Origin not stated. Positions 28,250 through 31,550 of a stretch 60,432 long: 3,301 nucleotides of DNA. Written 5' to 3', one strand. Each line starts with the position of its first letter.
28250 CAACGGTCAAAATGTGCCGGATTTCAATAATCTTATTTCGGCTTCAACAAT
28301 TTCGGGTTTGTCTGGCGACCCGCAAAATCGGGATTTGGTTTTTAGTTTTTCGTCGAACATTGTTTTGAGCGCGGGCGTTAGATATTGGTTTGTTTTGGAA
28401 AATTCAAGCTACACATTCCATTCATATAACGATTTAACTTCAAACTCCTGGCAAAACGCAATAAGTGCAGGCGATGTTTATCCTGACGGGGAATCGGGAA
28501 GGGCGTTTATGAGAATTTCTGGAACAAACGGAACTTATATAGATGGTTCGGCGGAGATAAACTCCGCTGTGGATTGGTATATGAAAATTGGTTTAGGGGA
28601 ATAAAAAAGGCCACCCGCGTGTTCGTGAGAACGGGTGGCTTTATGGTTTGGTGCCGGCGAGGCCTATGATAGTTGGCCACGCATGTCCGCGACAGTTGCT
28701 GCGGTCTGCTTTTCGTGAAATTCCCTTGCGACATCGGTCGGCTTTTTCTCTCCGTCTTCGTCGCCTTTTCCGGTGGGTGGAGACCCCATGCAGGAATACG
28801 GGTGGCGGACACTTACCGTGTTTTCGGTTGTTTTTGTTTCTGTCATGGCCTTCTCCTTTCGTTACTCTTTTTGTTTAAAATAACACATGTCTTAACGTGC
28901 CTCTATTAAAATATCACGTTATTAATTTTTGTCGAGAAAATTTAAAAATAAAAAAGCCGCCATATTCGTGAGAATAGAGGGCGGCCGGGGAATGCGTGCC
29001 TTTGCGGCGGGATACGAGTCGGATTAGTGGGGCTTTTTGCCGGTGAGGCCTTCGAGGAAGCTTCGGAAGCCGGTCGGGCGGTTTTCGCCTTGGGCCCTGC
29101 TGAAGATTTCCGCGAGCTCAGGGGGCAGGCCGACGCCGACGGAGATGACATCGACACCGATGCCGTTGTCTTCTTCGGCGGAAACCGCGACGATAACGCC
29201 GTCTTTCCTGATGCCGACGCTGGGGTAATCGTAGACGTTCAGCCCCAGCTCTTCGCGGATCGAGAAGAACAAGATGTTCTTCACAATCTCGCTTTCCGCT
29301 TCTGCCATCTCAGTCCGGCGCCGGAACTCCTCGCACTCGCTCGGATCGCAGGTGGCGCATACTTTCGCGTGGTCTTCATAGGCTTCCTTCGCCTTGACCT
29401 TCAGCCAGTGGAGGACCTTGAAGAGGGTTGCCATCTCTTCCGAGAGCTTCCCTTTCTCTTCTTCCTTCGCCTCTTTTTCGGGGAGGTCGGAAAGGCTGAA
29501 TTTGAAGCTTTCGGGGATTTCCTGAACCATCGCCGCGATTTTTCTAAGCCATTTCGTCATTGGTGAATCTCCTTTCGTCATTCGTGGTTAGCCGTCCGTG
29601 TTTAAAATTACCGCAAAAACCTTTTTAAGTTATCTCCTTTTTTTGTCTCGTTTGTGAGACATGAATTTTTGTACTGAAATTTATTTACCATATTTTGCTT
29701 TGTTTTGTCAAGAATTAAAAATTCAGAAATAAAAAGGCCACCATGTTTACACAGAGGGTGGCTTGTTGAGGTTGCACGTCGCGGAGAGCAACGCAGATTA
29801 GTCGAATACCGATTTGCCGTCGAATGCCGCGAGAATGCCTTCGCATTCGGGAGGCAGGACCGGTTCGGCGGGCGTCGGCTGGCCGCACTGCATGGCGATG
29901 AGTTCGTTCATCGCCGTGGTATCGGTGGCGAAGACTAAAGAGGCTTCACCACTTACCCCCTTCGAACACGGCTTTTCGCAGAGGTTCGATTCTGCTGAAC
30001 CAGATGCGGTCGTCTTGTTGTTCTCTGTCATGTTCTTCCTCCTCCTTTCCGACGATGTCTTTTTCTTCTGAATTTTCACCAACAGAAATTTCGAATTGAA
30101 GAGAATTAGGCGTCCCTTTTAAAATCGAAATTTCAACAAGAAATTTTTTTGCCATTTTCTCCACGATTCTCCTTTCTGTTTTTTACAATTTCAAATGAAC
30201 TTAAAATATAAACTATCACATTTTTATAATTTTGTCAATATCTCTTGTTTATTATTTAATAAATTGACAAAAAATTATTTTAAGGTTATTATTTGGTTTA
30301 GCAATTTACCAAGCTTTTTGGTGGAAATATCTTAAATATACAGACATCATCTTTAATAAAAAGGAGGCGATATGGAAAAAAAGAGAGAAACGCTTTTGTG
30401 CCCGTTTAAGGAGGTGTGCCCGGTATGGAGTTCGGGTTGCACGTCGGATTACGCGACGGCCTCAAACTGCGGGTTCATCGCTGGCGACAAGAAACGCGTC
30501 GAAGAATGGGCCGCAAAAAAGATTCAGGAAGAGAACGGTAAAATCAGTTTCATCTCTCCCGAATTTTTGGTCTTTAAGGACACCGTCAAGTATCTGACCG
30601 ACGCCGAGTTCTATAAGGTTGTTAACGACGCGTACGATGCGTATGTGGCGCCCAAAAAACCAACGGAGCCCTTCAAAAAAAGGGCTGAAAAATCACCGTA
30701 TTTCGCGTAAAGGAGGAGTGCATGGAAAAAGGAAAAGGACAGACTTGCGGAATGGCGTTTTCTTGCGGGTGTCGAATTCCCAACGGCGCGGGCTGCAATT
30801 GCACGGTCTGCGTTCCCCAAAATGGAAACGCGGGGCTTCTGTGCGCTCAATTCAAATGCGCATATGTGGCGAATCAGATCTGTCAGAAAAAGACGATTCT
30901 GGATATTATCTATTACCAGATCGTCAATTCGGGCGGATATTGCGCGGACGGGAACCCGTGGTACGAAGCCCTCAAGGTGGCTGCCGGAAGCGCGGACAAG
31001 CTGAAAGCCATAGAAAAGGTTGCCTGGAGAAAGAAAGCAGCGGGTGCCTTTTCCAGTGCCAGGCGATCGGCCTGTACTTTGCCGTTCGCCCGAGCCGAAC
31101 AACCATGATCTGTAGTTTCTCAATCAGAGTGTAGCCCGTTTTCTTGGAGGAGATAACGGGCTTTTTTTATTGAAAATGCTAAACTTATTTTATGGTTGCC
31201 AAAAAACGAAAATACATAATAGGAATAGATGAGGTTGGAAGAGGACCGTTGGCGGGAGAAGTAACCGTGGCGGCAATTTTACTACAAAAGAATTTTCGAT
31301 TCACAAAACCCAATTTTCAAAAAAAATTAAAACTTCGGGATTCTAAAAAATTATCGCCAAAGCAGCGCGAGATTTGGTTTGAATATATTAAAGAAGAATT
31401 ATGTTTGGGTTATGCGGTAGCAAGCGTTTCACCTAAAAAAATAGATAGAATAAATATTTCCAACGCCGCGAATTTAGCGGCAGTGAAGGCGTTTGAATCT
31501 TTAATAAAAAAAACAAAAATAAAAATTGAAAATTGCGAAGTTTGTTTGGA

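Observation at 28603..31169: GC-rich island of five self-contained small Cys-motif genes around a divergent control region: best candidate for an undescribed module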

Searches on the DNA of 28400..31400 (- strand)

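Call 122: search_rna_families(source=window, start=28400, end=31400, threshold=evalue, max_evalue=1)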
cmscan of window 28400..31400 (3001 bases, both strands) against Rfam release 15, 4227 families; matches with E-value up to 1: 0.
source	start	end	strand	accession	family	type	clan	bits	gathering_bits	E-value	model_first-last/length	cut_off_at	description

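Call 123: search_rna_families(source=L018, start=10400, end=11100, threshold=gathering)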
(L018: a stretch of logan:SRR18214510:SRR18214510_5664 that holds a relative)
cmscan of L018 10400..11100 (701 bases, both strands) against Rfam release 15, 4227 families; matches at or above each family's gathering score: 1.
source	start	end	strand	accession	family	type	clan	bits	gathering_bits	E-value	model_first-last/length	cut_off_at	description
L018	10665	11015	+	RF00010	RNaseP_bact_a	Gene; ribozyme;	CL00002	126.5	100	2.7e-40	1-367/367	no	Bacterial RNase P class A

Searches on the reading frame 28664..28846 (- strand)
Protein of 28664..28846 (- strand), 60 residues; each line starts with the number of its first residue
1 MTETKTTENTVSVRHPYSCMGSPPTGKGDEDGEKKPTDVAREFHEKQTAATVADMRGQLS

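Call 5: search_protein_families(library=pfam, proteins=[window:28664-28846:-], max_evalue=1)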
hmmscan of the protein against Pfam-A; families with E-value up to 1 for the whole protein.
window:28664-28846:- (60 aa): 0 families

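Call 7: search_protein_families(library=phrogs, proteins=[window:28664-28846:-], max_evalue=1)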
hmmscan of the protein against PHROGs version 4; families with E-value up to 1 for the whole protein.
window:28664-28846:- (60 aa): 0 families

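Call 8: search_protein_families(library=padloc, proteins=[window:28664-28846:-], max_evalue=1)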
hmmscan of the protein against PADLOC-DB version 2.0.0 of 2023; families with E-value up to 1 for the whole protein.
window:28664-28846:- (60 aa): 0 families

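Call 9: search_protein_families(library=ncbifam, proteins=[window:28664-28846:-], max_evalue=1)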
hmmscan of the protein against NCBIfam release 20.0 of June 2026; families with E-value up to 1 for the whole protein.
window:28664-28846:- (60 aa): 0 families

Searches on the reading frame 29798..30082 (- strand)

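Call 5: search_protein_families(library=pfam, proteins=[window:29798-30082:-], max_evalue=1)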
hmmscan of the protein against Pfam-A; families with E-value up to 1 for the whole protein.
window:29798-30082:- (94 aa): 1 family
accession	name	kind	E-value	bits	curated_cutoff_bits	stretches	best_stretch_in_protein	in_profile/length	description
PF08704.16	GCD14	-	0.068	13.3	26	1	6-53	199-246/247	tRNA methyltransferase complex GCD14 subunit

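Call 7: search_protein_families(library=phrogs, proteins=[window:29798-30082:-], max_evalue=1)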
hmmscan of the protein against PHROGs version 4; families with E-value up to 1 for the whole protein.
window:29798-30082:- (94 aa): 0 families

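Call 8: search_protein_families(library=padloc, proteins=[window:29798-30082:-], max_evalue=1)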
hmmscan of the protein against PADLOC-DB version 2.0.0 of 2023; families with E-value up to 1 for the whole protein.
window:29798-30082:- (94 aa): 0 families

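Call 9: search_protein_families(library=ncbifam, proteins=[window:29798-30082:-], max_evalue=1)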
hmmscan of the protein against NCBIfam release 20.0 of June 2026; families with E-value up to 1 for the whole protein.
window:29798-30082:- (94 aa): 1 family
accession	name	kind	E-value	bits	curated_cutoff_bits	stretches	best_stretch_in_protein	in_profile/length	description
TIGR01031.1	rpmF_bact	equivalog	0.4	11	22.6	1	5-37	3-35/56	50S ribosomal protein L32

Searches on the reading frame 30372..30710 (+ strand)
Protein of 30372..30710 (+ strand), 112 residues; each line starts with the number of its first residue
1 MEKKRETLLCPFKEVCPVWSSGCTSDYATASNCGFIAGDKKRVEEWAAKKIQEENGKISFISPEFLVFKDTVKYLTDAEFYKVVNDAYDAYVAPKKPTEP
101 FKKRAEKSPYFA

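Call 5: search_protein_families(library=pfam, proteins=[window:30372-30710:+], max_evalue=1)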
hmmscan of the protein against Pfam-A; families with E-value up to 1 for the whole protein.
window:30372-30710:+ (112 aa): 1 family
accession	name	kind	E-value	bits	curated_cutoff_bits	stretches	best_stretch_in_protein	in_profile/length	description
PF14553.12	YqbF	-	0.1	12.9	27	1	67-86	21-40/43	YqbF, hypothetical protein domain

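Call 7: search_protein_families(library=phrogs, proteins=[window:30372-30710:+], max_evalue=1)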
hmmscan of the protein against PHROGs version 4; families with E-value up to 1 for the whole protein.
window:30372-30710:+ (112 aa): 5 families
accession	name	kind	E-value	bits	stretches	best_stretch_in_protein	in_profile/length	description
phrog_13190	-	unknown function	0.12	13.9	1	5-79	28-102/119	-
phrog_31813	-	unknown function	0.16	11.9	1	13-110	64-163/378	-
phrog_36871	-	unknown function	0.21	12.6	1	14-45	20-52/63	-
phrog_29639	-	unknown function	0.21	12.6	1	48-102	9-62/80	-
phrog_4085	-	unknown function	0.41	12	1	61-98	24-61/77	-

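Call 8: search_protein_families(library=padloc, proteins=[window:30372-30710:+], max_evalue=1)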
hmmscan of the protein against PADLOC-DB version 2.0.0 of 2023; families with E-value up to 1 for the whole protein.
window:30372-30710:+ (112 aa): 0 families

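Call 9: search_protein_families(library=ncbifam, proteins=[window:30372-30710:+], max_evalue=1)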
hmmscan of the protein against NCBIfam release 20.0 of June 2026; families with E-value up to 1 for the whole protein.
window:30372-30710:+ (112 aa): 2 families
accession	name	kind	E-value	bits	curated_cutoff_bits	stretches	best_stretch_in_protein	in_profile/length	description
NF041284.1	PrgO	equivalog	0.05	13.8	100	1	68-93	49-74/90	DNA segregation protein PrgO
TIGR00127.1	nadp_idh_euk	equivalog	0.11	11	397.15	1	22-62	61-102/409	isocitrate dehydrogenase (NADP(+))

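Call 22: find_related_loci(query=A1, collection=viral_contigs, flank=8000)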
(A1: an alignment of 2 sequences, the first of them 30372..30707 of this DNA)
Query A1 (112 aa) in viral_contigs; peptide patterns used: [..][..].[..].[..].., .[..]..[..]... (x = any residue, [..] = any of these).
49 stretches matched a pattern, but none encodes a relative of the query by tblastn (E <= 1e-3).

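Call 25: find_homologous_proteins(query=A1, max_evalue=0.1)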
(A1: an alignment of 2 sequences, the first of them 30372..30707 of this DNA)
Query A1 (2 sequences) (112 aa, profile of the alignment): 3 proteins with E <= 0.1 among 80 candidates.
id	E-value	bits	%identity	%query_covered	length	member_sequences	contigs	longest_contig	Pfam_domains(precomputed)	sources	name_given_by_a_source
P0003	5.1e-66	239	33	75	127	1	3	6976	-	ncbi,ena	-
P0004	2.3e-52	195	100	100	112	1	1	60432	-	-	-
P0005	1.2e-12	66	35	93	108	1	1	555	-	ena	-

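Call 30: find_encoding_contigs(protein=P0005, flank=10000)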
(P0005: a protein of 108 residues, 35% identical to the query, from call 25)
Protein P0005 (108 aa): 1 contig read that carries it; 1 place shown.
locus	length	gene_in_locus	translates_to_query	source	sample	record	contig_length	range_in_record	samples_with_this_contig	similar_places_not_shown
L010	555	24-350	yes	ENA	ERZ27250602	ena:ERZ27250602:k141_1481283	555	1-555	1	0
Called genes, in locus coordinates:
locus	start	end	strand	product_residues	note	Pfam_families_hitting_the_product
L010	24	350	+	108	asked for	-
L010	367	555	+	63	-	?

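Call 70: search_solved_structures(query=A13, max_evalue=10)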
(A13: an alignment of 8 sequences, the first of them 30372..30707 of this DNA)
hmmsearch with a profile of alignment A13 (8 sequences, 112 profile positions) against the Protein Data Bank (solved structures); distinct sequences matched with E-value up to 10: 5.
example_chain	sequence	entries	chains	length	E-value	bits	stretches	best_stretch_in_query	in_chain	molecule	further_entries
1sgw_A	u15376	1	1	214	0.34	14.6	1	37-65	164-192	putative ABC transporter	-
9jvt_v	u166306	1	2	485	0.67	13.6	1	68-107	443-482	Villin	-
3np0_X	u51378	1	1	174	1.2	12.7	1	25-63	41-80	Ferritin light chain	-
2zg8_X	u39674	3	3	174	1.4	12.6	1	25-63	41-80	Ferritin light chain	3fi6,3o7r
9jus_v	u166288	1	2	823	4.3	11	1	69-107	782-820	villin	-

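Call 94: predict_structure(alignment_id=A16)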
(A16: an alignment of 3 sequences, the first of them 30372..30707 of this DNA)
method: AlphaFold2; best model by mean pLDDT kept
length: 112 residues; sequences in the alignment: 3
mean_pLDDT: 64.5   pTM: 0.51
mean pLDDT of the five models: 64.5, 44.2, 43.1, 42.9, 42.0
residues with pLDDT >= 90: 0; 70-90: 54; 50-70: 23; < 50: 35
segments of 3 or more residues with pLDDT < 50: 1-10, 17-32, 96-102
pLDDT, mean of each block of 10 residues (from residue 1): 40 48 46 64 85 78 80 75 84 59 54 47
secondary structure, 60 per line:
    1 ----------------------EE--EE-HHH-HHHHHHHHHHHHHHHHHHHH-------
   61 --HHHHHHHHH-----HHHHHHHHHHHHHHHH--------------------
elements in order: H34-53 H63-71 H77-92
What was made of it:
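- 30372..30710 (+): C4, a 112-aa protein with an invariant C-x5-C-x6-C-x9-CGFIA motif, a helical body and a C-terminal YF(A/V) motif. The AF2 model is poor, pLDDT 64 (call 94).
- The C4 model is of low confidence (call 94).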

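Call 101: fold_search(model_id=the predicted structure, library=pdb)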
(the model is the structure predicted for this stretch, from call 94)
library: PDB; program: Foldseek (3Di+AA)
matches with E <= 10: 41; with E <= 0.001: 0
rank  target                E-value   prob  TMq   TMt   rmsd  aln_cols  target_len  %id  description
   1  9fia_B0               3.3e+00  0.06  0.18  0.09  13.0        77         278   18  SSU(body) structure derived from the SSU sample of the mitoribosome from T. gondii. (released 2024-12-11)
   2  4etv_A                3.5e+00  0.04  0.17  0.11  12.1        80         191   28  Crystal structure of mouse ryanodine receptor 2 (2699-2904) (released 2012-06-13)
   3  6zzx_F                3.9e+00  0.12  0.24  0.17   8.3        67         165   22  Structure of low-light grown Chlorella ohadii Photosystem I (released 2021-07-28)
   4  4iod_C                4.1e+00  0.10  0.22  0.17   9.4        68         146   16  Preliminary structural investigations of a malarial protein secretion system. (released 2014-04-23)
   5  6mm6_F                4.1e+00  0.04  0.17  0.11  12.3        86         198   24  Catalytic subunit of cAMP-dependent protein kinase A in complex with RyR2 phosphorylation domain (2699-2904) (released 2019-05-08)
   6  3rqr_A                4.8e+00  0.03  0.16  0.11  12.7        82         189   23  Crystal structure of the RYR domain of the rabbit ryanodine receptor (released 2011-06-22)
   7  7y5e_F2               5.1e+00  0.08  0.15  0.12   7.9        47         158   17  In situ single-PBS-PSII-PSI-LHCs megacomplex. (released 2023-02-01)
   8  6qe6_A                5.1e+00  0.07  0.22  0.13   7.6        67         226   10  Structure of M. capricolum TrmK in complex with the natural cofactor product S-adenosyl-homocysteine (SAH) (released 2019-03-27)
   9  7uoc_A                5.1e+00  0.05  0.17  0.09  11.6        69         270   12  Crystal structure of Orobanche minor KAI2d4 (released 2023-04-19)
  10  9lut_F                5.4e+00  0.11  0.23  0.17   8.4        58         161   19  PSI-LHCI supercomplex binding with 4 Lhcas from M. polymorpha (released 2026-02-18)
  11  8z11_f                6.0e+00  0.07  0.16  0.12   8.3        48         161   19  Cryo-EM structure of haptophyte photosystem I (released 2025-01-22)
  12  9kqp_F                6.4e+00  0.11  0.23  0.17   7.2        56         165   20  PSI-LHCI supercomplex binding with 10 Lhcas from C. subellipsoidea (released 2025-02-26)
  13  7ew6_F                6.4e+00  0.08  0.19  0.14   8.5        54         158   13  Barley photosystem I-LHCI-Lhca5 supercomplex (released 2021-12-22)
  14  1pd3_A                6.4e+00  0.05  0.16  0.28   7.3        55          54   16  Influenza A NEP M1-binding domain (released 2003-12-16)
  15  6ijj_F                6.7e+00  0.10  0.23  0.17   7.3        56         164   18  Photosystem I of Chlamydomonas reinhardtii (released 2019-03-20)
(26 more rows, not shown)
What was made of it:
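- Tried and rejected: The C4 model is poor (pLDDT 64) and its fold hits are meaningless (calls 94, 101).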

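Call 103: search_protein_families(library=pfam, alignment_id=A13, max_evalue=0.05)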
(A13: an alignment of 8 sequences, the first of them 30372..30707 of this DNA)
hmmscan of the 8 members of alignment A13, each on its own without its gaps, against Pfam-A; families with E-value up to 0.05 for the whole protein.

A. member 1, window:30372-30707:+ (112 aa): 0 families

B. families by the number of members that match (of 8 scanned): 0 families
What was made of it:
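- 30372..30710 (+): No family match was found (calls 5, 70, 103).
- Closest known: Small zinc-finger transcription factors of mobile elements. Different: No Pfam, NCBIfam or PDB match was found (calls 5, 9, 70, 103).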
